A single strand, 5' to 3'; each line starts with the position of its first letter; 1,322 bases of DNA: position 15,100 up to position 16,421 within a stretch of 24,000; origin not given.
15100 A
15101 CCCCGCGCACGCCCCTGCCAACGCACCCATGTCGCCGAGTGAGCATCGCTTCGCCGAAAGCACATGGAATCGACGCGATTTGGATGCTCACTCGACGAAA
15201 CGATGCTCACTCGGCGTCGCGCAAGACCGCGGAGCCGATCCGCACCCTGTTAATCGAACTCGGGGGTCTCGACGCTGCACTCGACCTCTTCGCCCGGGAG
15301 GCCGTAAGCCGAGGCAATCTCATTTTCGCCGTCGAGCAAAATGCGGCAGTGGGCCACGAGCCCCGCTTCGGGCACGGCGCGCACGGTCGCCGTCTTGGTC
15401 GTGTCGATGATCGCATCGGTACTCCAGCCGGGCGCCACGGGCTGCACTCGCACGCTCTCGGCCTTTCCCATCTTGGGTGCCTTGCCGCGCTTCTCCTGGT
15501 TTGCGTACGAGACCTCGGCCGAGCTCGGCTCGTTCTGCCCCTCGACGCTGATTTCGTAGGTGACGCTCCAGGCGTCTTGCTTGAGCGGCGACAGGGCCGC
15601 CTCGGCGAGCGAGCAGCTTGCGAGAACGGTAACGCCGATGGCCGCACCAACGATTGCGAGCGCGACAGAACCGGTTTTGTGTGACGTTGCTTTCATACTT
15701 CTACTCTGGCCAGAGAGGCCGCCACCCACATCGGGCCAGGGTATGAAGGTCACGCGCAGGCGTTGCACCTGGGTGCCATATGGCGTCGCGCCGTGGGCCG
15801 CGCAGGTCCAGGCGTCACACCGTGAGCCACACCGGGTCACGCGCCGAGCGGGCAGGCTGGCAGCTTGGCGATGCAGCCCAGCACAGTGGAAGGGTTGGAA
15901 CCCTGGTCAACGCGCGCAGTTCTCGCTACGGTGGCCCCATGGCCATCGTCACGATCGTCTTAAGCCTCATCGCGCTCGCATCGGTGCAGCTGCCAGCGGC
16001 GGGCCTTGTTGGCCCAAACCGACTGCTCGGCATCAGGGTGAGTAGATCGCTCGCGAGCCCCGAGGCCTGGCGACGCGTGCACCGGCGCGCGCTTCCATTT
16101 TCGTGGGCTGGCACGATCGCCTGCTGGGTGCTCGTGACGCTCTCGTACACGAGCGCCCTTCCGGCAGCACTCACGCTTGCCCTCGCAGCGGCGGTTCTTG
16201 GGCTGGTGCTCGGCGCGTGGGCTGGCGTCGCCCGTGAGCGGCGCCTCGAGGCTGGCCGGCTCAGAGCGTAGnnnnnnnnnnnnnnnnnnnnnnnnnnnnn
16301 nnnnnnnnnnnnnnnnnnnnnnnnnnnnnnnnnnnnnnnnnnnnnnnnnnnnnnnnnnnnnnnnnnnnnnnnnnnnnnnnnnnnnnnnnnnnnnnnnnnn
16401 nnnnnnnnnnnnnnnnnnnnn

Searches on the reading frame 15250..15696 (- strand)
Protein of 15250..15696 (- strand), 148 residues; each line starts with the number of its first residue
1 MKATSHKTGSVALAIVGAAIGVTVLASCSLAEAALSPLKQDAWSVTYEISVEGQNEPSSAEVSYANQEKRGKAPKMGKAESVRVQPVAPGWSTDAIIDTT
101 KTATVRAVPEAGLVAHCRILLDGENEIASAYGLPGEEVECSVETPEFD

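Call 53: find_encoding_contigs(protein=window:15250-15696:-, flank=10000, max_places=10)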
Protein window:15250-15696:- (148 aa): 6 contigs read that carry it; 6 places shown.
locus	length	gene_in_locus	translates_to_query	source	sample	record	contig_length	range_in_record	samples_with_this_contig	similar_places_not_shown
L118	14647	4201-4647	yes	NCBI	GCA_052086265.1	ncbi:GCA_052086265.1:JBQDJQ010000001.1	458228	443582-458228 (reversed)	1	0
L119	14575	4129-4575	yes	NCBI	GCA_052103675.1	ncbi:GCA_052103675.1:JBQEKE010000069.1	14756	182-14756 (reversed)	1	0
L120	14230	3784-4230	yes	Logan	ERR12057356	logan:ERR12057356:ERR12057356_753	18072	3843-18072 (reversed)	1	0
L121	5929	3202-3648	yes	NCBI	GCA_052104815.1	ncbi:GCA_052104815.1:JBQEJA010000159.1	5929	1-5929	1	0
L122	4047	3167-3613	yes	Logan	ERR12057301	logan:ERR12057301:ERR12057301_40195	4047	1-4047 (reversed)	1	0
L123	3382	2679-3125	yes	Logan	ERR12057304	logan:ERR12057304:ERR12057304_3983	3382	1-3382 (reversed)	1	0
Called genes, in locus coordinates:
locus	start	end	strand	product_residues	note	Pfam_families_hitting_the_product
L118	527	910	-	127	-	PF01479:S4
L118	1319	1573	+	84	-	-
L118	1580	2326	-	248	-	PF05742:TANGO2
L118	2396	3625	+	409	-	PF02441:Flavoprotein, PF04127:DFP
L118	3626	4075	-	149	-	PF13630:SdpI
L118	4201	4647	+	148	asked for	-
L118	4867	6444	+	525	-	PF03023:MurJ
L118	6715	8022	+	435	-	PF01266:DAO, PF13450:NAD_binding_8 (weak)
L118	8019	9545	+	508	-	PF00171:Aldedh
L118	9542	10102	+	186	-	PF02441:Flavoprotein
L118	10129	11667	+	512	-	PF00221:Lyase_aromatic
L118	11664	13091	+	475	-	PF20695:UbiD_N, PF01977:UbiD, PF20696:UbiD_C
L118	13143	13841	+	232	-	PF09339:HTH_IclR, PF12840:HTH_20 (faint), PF01614:IclR_C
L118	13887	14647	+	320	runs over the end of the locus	PF00497:SBP_bac_3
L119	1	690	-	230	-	PF00589:Phage_integrase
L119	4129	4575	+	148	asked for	-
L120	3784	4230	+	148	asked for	-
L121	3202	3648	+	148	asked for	-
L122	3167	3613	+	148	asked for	-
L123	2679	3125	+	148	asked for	-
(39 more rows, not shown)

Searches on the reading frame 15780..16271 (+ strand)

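Call 4: search_protein_families(library=pfam, proteins=[window:15780-16271:+])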
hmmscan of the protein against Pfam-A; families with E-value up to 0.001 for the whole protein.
window:15780-16271:+ (163 aa): 1 family
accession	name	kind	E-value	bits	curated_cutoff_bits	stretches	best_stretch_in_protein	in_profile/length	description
PF13630.11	SdpI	-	7.7e-09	36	28.2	1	79-141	4-67/71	SdpI/YfhL protein family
